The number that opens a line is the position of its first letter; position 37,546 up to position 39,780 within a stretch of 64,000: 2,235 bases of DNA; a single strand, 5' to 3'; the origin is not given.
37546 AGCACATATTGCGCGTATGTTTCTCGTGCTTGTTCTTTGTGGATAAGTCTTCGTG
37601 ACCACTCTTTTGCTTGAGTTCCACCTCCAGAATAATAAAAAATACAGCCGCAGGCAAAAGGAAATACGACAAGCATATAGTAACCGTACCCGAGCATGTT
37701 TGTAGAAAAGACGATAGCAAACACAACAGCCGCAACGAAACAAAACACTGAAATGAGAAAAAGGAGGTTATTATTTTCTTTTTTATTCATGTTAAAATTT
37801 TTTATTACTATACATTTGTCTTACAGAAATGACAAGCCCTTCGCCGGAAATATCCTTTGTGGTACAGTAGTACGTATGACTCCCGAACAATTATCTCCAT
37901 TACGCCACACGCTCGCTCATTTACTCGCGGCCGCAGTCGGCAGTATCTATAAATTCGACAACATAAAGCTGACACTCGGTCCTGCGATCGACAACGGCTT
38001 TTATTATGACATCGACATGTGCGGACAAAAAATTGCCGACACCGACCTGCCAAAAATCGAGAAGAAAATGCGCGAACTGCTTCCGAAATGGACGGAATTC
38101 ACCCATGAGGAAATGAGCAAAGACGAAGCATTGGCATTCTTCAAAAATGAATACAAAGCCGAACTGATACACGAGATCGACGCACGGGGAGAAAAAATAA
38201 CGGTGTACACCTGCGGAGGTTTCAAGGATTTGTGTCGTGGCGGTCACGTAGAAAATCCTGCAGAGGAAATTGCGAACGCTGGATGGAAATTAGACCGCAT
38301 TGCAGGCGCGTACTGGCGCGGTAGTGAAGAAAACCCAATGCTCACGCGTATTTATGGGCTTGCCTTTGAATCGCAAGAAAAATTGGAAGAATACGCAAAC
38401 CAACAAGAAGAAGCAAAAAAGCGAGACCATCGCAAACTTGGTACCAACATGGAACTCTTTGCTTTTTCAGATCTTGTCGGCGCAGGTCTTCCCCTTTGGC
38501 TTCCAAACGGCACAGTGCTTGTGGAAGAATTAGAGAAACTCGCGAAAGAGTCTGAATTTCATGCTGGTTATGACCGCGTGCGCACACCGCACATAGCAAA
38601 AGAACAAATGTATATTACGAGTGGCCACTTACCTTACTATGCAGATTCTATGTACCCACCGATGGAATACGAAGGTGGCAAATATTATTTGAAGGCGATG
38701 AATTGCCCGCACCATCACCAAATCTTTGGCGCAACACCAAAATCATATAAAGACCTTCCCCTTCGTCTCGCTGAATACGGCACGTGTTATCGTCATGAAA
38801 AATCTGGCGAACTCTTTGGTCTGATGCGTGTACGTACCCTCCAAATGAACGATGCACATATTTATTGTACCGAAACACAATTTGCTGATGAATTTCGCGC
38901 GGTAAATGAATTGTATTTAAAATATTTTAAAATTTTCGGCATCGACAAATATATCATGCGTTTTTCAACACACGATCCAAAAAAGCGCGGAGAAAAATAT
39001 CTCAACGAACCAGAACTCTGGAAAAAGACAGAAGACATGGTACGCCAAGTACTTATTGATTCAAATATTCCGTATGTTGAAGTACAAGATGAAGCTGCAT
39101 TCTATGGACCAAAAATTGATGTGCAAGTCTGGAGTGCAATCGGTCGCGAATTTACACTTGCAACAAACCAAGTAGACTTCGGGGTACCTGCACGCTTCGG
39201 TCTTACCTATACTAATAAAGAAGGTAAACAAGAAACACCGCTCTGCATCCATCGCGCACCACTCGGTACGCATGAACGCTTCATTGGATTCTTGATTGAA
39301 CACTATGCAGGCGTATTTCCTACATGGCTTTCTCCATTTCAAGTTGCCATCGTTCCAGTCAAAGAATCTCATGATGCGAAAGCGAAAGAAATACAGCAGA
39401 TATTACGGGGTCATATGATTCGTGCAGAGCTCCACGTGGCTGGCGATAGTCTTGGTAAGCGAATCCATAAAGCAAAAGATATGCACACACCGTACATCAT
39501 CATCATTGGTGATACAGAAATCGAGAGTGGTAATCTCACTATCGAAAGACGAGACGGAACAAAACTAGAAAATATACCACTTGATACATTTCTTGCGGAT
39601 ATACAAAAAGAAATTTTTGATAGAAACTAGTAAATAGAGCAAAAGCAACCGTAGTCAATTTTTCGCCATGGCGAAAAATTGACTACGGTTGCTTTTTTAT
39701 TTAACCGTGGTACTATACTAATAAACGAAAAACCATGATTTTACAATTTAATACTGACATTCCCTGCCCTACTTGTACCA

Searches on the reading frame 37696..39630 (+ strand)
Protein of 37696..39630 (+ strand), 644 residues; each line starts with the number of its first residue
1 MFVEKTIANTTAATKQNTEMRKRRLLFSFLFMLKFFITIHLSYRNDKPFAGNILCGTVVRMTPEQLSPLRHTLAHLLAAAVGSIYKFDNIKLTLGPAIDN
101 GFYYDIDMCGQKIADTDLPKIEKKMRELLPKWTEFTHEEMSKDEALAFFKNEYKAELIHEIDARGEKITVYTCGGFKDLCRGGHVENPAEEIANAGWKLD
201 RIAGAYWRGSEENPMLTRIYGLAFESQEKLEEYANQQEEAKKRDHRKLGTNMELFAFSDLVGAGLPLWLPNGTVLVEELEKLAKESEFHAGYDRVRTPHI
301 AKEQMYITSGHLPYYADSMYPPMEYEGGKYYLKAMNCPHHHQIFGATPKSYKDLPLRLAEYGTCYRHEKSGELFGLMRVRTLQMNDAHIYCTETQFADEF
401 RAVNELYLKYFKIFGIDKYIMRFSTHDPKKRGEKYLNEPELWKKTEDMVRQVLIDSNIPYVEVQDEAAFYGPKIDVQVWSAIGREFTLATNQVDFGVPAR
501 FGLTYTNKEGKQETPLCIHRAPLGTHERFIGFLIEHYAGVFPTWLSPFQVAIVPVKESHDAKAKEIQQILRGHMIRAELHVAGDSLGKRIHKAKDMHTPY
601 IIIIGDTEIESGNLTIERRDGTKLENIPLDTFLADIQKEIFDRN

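Call 10: search_protein_families(library=pfam, proteins=[window:37696-39630:+], max_evalue=0.00001)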
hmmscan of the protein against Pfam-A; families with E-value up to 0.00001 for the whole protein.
window:37696-39630:+ (644 aa): 3 families
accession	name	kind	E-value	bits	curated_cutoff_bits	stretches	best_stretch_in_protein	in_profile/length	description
PF00587.30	tRNA-synt_2b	-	2.5e-40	138.9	29.3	1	328-537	9-179/179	tRNA synthetase class II core domain (G, H, P, S and T)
PF03129.25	HGTP_anticodon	-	1.8e-19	70.1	21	1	549-638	1-93/94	Anticodon binding domain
PF07973.19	tRNA_SAD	-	1.4e-06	28.6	24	0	168-220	1-44/44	Threonyl and Alanyl tRNA synthetase second additional domain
